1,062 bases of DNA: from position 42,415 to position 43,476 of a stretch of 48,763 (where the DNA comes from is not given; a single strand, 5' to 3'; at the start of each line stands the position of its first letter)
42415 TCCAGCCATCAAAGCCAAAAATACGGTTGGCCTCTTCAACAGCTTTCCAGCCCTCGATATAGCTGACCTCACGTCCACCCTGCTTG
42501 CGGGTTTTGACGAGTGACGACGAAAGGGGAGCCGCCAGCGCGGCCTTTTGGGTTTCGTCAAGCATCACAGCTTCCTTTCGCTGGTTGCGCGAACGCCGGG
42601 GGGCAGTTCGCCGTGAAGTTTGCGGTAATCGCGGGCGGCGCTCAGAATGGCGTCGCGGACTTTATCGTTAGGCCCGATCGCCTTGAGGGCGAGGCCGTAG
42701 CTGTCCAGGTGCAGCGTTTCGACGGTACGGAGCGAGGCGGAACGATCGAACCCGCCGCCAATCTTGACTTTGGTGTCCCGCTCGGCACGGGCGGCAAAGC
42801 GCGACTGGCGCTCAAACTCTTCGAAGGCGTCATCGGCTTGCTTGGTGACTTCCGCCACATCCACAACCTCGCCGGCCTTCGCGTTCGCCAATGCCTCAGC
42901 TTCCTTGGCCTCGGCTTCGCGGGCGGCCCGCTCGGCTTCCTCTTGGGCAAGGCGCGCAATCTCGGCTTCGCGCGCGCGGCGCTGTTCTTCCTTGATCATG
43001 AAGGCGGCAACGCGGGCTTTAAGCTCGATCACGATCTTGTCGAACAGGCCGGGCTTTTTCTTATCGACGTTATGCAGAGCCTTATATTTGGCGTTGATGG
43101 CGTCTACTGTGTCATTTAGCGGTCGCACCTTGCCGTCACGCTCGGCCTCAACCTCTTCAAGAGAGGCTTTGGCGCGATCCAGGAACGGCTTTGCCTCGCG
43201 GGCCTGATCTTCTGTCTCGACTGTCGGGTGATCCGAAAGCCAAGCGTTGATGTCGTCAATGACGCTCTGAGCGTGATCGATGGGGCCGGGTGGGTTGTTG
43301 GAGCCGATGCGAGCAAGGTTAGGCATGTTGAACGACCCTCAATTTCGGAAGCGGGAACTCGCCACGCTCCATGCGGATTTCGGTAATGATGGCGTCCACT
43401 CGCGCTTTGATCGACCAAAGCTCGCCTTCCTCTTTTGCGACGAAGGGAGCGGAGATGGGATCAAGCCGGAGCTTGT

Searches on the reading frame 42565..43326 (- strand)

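Call 32: search_protein_families(library=pfam, max_evalue=0.01, proteins=[window:42565-43326:-])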
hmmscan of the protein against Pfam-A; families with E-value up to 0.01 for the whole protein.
window:42565-43326:- (253 aa): 0 families

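Call 79: search_protein_families(library=phrogs, max_evalue=0.001, proteins=[window:42565-43326:-])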
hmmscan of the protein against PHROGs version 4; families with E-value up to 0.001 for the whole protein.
window:42565-43326:- (253 aa): 1 family
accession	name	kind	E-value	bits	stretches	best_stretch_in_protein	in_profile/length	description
phrog_10477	-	DNA, RNA and nucleotide metabolism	3.7e-12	47.7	1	18-252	22-241/243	exonuclease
